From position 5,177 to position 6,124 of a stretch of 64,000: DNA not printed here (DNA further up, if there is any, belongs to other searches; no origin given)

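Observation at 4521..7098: Insulated three-gene cassette: macro-HTH regulator, small cytoplasmic vWA protein and ADP-ribosylglycohydrolase, with no ADP-ribosyltransferase in sight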

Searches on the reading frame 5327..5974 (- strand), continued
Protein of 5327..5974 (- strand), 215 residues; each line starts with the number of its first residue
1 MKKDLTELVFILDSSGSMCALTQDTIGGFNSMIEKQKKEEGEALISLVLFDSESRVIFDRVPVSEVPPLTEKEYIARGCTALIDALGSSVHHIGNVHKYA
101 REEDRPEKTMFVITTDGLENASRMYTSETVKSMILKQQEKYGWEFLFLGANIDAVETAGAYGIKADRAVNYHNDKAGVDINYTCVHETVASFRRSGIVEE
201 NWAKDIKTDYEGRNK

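Call 46: search_protein_families(library=pfam, alignment_id=A4, max_evalue=0.0001)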
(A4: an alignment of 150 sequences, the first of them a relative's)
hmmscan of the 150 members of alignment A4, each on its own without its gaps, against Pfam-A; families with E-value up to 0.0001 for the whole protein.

A. member 1, L001:6676-6993:+ (106 aa): 0 families

B. families by the number of members that match (of 150 scanned): 107 families (the first 25 are shown)
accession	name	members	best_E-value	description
PF04402.19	SIMPL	7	3.9e-39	Protein of unknown function (DUF541)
PF21983.2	NikA-like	7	2.5e-13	Mobilization protein NikA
PF05713.17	MobC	7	3e-08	Bacterial mobilisation protein (MobC)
PF00817.25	IMS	6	6.2e-26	impB/mucB/samB family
PF03960.21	ArsC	6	2.9e-18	ArsC family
PF11799.13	IMS_C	6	4.9e-13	impB/mucB/samB family C-terminal domain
PF00462.30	Glutaredoxin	6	3.3e-08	Glutaredoxin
PF00005.33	ABC_tran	4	1.4e-31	ABC transporter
PF08863.15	YolD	4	4.6e-06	YolD-like protein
PF02517.21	Rce1-like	3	1.7e-21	Type II CAAX prenyl endopeptidase Rce1-like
PF00293.34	NUDIX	3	5.8e-18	NUDIX domain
PF13304.12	AAA_21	3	5.7e-16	AAA domain, putative AbiEii toxin, Type IV TA system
PF13508.13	Acetyltransf_7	3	1.6e-13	Acetyltransferase (GNAT) domain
PF00583.31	Acetyltransf_1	3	3.6e-13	Acetyltransferase (GNAT) family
PF02463.25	SMC_N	3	1.3e-11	RecF/RecN/SMC N terminal domain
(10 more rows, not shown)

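Call 57: find_encoding_contigs(protein=P0001, flank=8000, max_places=4)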
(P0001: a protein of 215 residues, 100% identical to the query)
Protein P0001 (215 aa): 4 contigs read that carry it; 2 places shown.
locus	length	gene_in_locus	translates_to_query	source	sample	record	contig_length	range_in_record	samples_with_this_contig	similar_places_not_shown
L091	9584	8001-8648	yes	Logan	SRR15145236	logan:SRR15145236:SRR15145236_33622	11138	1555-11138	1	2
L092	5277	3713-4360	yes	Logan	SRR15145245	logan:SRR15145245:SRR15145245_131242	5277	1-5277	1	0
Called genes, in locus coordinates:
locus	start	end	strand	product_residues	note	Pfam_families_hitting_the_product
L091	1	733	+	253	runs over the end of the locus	-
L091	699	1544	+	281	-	PF02811:PHP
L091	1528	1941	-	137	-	PF08973:TM1506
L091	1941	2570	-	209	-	PF13189:Cytidylate_kin2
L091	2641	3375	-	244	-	PF00583:Acetyltransf_1, PF13673:Acetyltransf_10 (weak), PF08445:FR47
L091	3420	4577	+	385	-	PF00248:Aldo_ket_red, PF13746:Fer4_18 (faint), PF14691:Fer4_20 (faint), PF13237:Fer4_10 (weak), PF12838:Fer4_7 (faint), PF13183:Fer4_8, PF13187:Fer4_9, PF13534:Fer4_17 (weak)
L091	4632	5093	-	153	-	PF00334:NDK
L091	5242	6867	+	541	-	PF14262:Cthe_2159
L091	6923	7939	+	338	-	PF01661:Macro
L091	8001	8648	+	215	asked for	-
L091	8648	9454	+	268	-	PF03747:ADP_ribosyl_GH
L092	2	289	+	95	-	?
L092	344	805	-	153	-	PF00334:NDK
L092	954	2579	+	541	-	PF14262:Cthe_2159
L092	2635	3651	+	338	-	PF01661:Macro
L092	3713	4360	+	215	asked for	-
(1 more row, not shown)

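Call 64: search_protein_representatives(alignment_id=A1)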
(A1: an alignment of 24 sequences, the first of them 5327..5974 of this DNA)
Query: 24 sequences, 215 profile positions. Proteins with E-value up to 0.001 (for the whole library): 18634; up to 1e-10: 13503; up to 1e-30: 3661. The best 150 are listed.
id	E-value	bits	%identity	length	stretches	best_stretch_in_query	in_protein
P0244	1.7e-104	364.4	-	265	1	12-214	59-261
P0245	5.2e-101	352.9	-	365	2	1-176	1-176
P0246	2.3e-96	337.7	-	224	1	1-214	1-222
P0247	2.2e-94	331.3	-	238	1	1-170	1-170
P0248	1.3e-91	322.2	-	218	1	1-214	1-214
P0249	6.5e-91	319.9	-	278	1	4-213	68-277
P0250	4.9e-90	317.1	-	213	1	1-213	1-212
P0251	8.3e-90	316.3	-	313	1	1-201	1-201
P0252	2.9e-88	311.3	-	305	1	18-206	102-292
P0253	3.5e-88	311.0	-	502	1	2-214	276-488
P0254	1.8e-87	308.7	-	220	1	1-213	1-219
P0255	3.4e-87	307.8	-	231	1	1-159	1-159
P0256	4.6e-87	307.4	-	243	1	5-214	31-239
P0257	1.1e-86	306.1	-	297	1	1-181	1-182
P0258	1.2e-86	306.0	-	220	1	1-214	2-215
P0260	2.0e-85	302.0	-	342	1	3-204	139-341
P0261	2.1e-85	301.9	-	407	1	2-163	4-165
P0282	2.8e-78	278.7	-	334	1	1-213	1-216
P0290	1.1e-75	270.2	-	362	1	2-214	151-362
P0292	3.3e-75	268.6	-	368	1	3-214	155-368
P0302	1.2e-73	263.5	-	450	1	1-208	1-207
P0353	7.3e-67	241.3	-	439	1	1-207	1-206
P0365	5.3e-65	235.2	-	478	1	6-213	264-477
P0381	1.4e-63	230.6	-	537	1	4-213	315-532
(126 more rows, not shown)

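Call 65: search_protein_families(library=pfam, proteins=[P0253, P0365, P0381, P0290, P0292, P0260, P0302, P0353, P0261, P0282], max_evalue=0.001)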
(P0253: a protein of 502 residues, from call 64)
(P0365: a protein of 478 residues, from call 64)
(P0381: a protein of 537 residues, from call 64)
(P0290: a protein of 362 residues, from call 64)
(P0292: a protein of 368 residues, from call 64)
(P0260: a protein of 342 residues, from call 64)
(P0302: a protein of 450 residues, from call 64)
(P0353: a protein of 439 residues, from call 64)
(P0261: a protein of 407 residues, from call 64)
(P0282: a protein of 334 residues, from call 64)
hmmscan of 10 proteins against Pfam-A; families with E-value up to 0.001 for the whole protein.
P0253 (502 aa): 1 family
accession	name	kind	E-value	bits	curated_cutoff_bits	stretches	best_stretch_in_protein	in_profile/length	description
PF03747.19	ADP_ribosyl_GH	-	1.6e-35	123.6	26.2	1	2-233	3-275/287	ADP-ribosylglycohydrolase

P0365 (478 aa): 1 family
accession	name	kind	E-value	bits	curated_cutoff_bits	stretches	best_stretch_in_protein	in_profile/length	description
PF05762.20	VWA_CoxE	-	5.2e-05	23.2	26.4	1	257-393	49-177/222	VWA domain containing CoxE-like protein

P0381 (537 aa): 2 families
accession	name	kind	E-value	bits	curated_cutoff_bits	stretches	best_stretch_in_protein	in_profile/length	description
PF13328.12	HD_4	-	6.1e-06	26.5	27.2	1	129-249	4-130/156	HD domain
PF00092.34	VWA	-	0.0002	22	23.8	1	319-462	2-139/174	von Willebrand factor type A domain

P0290 (362 aa): 1 family
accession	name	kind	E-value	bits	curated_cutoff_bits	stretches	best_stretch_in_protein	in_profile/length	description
PF00092.34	VWA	-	0.00059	20.5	23.8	0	157-314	2-155/174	von Willebrand factor type A domain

P0292 (368 aa): 3 families
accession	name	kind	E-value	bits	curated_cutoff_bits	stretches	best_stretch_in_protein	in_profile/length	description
PF00092.34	VWA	-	3.1e-07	31.2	23.8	1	160-319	2-158/174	von Willebrand factor type A domain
PF05762.20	VWA_CoxE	-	0.00023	21.1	26.4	1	156-286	55-176/222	VWA domain containing CoxE-like protein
PF10138.15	vWA-TerF-like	-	0.00033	21.3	29.4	1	159-301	3-143/200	vWA found in TerF C terminus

P0260 (342 aa): 1 family
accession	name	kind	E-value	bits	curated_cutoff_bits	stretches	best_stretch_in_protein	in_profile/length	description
PF05762.20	VWA_CoxE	-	0.00014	21.8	26.4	1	135-271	49-177/222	VWA domain containing CoxE-like protein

P0302 (450 aa): 1 family
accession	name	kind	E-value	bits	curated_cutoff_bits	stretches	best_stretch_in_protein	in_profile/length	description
PF00092.34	VWA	-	0.00071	20.3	23.8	0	8-167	2-155/174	von Willebrand factor type A domain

P0353 (439 aa): 4 families
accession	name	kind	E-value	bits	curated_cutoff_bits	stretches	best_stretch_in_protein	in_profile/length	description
PF13650.11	Asp_protease_2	-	9.1e-07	29.9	24.3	1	331-414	2-89/90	Aspartyl protease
PF00077.25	RVP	-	2.1e-05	25.2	20.7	1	330-415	7-92/101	Retroviral aspartyl protease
PF05762.20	VWA_CoxE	-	5e-05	23.3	26.4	1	6-135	57-177/222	VWA domain containing CoxE-like protein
PF13975.11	gag-asp_proteas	-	0.00011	23.1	28.2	0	331-414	2-88/92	gag-polyprotein putative aspartyl protease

P0261 (407 aa): 0 families

P0282 (334 aa): 3 families
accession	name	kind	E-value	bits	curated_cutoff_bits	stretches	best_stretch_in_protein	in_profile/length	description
PF00092.34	VWA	-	2e-05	25.3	23.8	1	8-129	2-122/174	von Willebrand factor type A domain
PF13637.12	Ank_4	-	0.00017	22.3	22.7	1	284-325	1-42/50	Ankyrin repeats (many copies)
PF00023.36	Ank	-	0.00097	19.8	21.1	0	281-310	3-32/33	Ankyrin repeat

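Call 73: search_dna_similar(query=window:5327-5974:-, collection=plasmids, mode=protein, max_rows=25)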
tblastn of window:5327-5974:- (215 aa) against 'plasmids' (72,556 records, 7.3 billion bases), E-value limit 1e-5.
Records with a match: 25; places in all: 26; records where one place covers at least 80% of the query: 16.
Best place of each record, by identity: 60-80% 1; <60% 24.
By first word of the organism name: Variovorax 4; Selenomonas 2; Fusobacterium 2; Vescimonas 1; Peptoclostridium 1; Acetoanaerobium 1; Niallia 1; Ilyobacter 1; Halorubrum 1; halophilic 1; and 10 more.
By predicted mobility (MOB-suite, as given by PLSDB): non-mobilizable 25.
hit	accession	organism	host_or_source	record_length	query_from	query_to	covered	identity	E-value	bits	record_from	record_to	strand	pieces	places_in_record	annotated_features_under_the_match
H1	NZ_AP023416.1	Vescimonas fastidiosa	Homo sapiens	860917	1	213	99%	64.3%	1e-87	288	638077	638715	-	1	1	hypothetical protein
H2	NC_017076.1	Selenomonas ruminantium subsp. lactilytica TAM6421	-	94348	1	209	97%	59.5%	3e-78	261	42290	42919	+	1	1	vWA domain-containing protein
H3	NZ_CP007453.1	Peptoclostridium acidaminophilum DSM 3953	black mud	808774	1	213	99%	50.7%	6e-69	235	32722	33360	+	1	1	vWA domain-containing protein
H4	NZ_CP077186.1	Fusobacterium animalis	Homo sapiens,resected colorectal tumor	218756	7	215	97%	50.7%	2e-64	222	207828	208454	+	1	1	vWA domain-containing protein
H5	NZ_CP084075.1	Fusobacterium vincentii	-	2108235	2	213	99%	50.0%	1e-64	222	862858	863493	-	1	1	none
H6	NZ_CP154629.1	Acetoanaerobium noterae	cell culture,Sludge of a digestion ...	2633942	1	214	100%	49.1%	2e-65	224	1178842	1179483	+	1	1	none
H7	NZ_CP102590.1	Niallia taxi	-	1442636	1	215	100%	47.9%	1e-63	220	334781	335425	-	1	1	none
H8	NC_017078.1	Selenomonas ruminantium subsp. lactilytica TAM6421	-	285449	7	202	91%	44.9%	2e-45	167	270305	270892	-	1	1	VWA domain-containing protein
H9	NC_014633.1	Ilyobacter polytropus DSM 2926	marine mud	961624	1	178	83%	46.1%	5e-44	163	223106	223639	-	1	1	VWA domain-containing protein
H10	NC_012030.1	Halorubrum lacusprofundi ATCC 49239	-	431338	6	196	89%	39.8%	5e-37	143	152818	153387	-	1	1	vWA domain-containing protein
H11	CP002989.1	halophilic archaeon DL31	-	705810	6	196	89%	39.8%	5e-37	143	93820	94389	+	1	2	hypothetical protein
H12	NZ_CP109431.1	Streptosporangium sp. NBC_01495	-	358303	1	196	91%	38.7%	1e-30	125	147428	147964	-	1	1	vWA domain-containing protein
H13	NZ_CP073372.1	Haloarcula sinaiiensis ATCC 33800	cell culture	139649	6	196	89%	37.7%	2e-35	139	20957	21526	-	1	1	vWA domain-containing protein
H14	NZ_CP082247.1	Natrinema sp. SYSU A 869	cell culture,salt lake sediment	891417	6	199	90%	35.1%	3e-32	130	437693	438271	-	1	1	vWA domain-containing protein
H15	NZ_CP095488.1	Halorientalis marina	cell culture,salt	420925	6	196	89%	34.6%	7e-32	129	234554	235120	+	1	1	vWA domain-containing protein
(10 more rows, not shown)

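Call 74: search_dna_similar(query=window:5327-5974:-, collection=phages, mode=protein, max_rows=25)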
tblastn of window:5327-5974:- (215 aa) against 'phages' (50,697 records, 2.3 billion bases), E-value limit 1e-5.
Records with a match: 217; places in all: 217; records where one place covers at least 80% of the query: 165.
Best place of each record, by identity: <60% 217.
By first word of the organism name: Streptomyces 89; Microbacterium 57; Pseudomonas 37; Gordonia 7; uncultured 6; Mycobacterium 5; Arthrobacter 3; Rhodococcus 2; Vibrio 2; Agrobacterium 2; and 7 more.
By host as written in the record: Streptomyces griseus ATCC 10137 39; Streptomyces lividans JI 1326 27; Microbacterium foliorum NRRL B-24224 27; Microbacterium paraoxydans NWU1 17; Pseudomonas syringae pv. actinidiae 16; - 14; Microbacterium foliorum NRRL B-24224 SEA 7; Gordonia terrae 3612 6; and 36 more.
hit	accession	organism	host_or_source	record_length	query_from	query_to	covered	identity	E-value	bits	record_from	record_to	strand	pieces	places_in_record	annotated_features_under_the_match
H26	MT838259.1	Bacteriophage sp.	human fecal samples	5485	6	213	97%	55.3%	5e-77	256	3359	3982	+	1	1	record has no annotation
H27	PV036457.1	phage IMGVR 15682261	human feces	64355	1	213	99%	52.1%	9e-68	230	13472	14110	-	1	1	hypothetical protein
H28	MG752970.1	Ralstonia phage RsoM2USA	Ralstonia solanacearum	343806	8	193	87%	43.3%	3e-39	148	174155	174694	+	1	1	hypothetical protein (x2)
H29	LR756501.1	uncultured phage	metagenomic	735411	1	215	100%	36.7%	3e-34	134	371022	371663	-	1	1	record has no annotation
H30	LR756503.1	uncultured phage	metagenomic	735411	1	215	100%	36.7%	3e-34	134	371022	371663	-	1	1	record has no annotation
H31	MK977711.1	Streptomyces phage Evy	Streptomyces griseus ATCC 10137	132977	7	207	93%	37.3%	2e-30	123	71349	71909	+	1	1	98: hypothetical protein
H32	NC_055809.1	Streptomyces phage Evy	Streptomyces griseus ATCC 10137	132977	7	207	93%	37.3%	2e-30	123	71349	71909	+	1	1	98: hypothetical protein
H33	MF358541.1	Streptomyces phage Warpy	Streptomyces griseus ATCC 10137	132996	7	207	93%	37.3%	2e-30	123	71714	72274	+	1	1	hypothetical protein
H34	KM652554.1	Streptomyces phage Jay2Jay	Streptomyces lividans JI1326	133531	7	207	93%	37.3%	2e-30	123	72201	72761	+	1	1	102: hypothetical protein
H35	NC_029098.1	Streptomyces phage Jay2Jay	Streptomyces lividans JI1326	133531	7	207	93%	37.3%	2e-30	123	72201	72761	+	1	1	102: hypothetical protein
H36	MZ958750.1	Streptomyces phage Targaryen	Streptomyces lividans JI 1326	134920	7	207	93%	37.3%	2e-30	123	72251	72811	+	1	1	98: hypothetical protein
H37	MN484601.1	Gordonia phage Sixama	Gordonia terrae 3612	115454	1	215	100%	34.6%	3e-30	122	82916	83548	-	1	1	128: hypothetical protein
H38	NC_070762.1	Gordonia phage Sixama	Gordonia terrae 3612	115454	1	215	100%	34.6%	3e-30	122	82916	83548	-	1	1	128: hypothetical protein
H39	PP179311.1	Pseudomonas phage Pyxpy02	Pseudomonas syringae 19B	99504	3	193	89%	38.2%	3e-31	125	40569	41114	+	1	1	von Willebrand factor type A domain protein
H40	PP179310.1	Pseudomonas phage Pyxpy01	Pseudomonas syringae P1.01.01B03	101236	3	193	89%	38.2%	3e-31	125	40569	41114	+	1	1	von Willebrand factor type A domain protein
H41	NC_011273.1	Mycobacterium phage Myrna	Mycobacterium smegmatis str. MC2 155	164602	3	193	89%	37.8%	8e-34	132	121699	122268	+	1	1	207: gp207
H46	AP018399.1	Xanthomonas phage XacN1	Xanthomonas citri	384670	7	178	80%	41.9%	7e-38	144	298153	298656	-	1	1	von Willebrand factor type A domain containing protein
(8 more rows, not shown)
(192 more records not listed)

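Call 75: get_annotated_region(hit=H27, flank=5000)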
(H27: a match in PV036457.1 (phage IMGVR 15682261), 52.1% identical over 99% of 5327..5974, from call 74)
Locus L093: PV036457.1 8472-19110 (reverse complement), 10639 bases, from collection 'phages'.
description: Phage IMGVR 15682261, complete genome.
organism: phage IMGVR 15682261 (NCBI taxid 3403688)
taxonomy: Viruses; Duplodnaviria; Heunggongvirae; Uroviricota; Caudoviricetes; Ca. Heliusvirales
host: -; source: human feces; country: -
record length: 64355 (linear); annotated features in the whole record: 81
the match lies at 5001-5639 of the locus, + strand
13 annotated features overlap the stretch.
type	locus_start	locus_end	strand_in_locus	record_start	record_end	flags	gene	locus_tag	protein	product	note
CDS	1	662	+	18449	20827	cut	-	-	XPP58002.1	methyltransferase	-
CDS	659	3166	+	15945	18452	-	-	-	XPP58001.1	hypothetical protein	-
CDS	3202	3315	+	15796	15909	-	-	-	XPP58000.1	hypothetical protein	-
CDS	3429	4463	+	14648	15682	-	-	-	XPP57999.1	hypothetical protein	-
CDS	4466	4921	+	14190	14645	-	-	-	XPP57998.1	hypothetical protein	-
CDS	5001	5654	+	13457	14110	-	-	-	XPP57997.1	hypothetical protein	-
CDS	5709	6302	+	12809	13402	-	-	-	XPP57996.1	metal-dependent phosphohydrolase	-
CDS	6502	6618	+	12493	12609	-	-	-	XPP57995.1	hypothetical protein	-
CDS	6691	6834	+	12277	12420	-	-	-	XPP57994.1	hypothetical protein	-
CDS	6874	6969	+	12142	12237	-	-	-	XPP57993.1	hypothetical protein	-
CDS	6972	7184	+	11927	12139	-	-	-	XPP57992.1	hypothetical protein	-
CDS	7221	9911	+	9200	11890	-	-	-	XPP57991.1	hypothetical protein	-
CDS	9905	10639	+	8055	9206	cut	-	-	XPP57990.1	hypothetical protein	-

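Call 76: get_annotated_region(hit=H35, flank=4000)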
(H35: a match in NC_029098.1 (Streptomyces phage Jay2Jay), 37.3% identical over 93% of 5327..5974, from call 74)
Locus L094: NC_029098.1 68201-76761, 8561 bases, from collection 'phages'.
description: Streptomyces phage Jay2Jay, complete genome.
organism: Streptomyces phage Jay2Jay (NCBI taxid 1556290)
taxonomy: Viruses; Duplodnaviria; Heunggongvirae; Uroviricota; Caudoviricetes; Stanwilliamsviridae; Boydwoodruffvirinae; Samistivirus; Samistivirus jay2jay
host: Streptomyces lividans JI1326; source: soil; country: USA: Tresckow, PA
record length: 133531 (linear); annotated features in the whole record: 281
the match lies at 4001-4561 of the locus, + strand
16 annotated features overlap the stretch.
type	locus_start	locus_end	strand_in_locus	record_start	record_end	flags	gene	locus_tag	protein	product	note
CDS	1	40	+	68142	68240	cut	96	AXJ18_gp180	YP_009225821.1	hypothetical protein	-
CDS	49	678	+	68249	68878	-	97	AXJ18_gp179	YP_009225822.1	thymidylate kinase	-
CDS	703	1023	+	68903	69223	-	98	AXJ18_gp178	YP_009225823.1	hypothetical protein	-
CDS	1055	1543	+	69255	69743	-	99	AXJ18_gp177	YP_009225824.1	hypothetical protein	-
CDS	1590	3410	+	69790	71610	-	100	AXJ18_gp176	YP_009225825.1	terminase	Terminase, large subunit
CDS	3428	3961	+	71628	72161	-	101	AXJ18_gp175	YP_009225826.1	HNH endonuclease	HNH endonuclease, terminase associated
CDS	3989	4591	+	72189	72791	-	102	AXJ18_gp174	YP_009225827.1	hypothetical protein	-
tRNA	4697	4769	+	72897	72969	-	103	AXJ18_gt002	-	tRNA-Gly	tRNA-Gly(tcc)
tRNA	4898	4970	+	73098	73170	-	104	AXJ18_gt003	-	tRNA-Gln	tRNA-Gln(ctg)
tRNA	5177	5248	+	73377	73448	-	105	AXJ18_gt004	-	tRNA-Trp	tRNA-Trp(cca)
CDS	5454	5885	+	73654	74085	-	106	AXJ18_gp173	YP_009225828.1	hypothetical protein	-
CDS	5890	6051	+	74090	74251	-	107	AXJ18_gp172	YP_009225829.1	hypothetical protein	-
tRNA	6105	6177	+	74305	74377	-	108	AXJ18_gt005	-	tRNA-Pro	tRNA-Pro(tgg)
tRNA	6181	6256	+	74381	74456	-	109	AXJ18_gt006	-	tRNA-Pro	tRNA-Pro(tgg)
CDS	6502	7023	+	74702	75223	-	110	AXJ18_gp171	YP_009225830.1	nucleotidyltransferase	-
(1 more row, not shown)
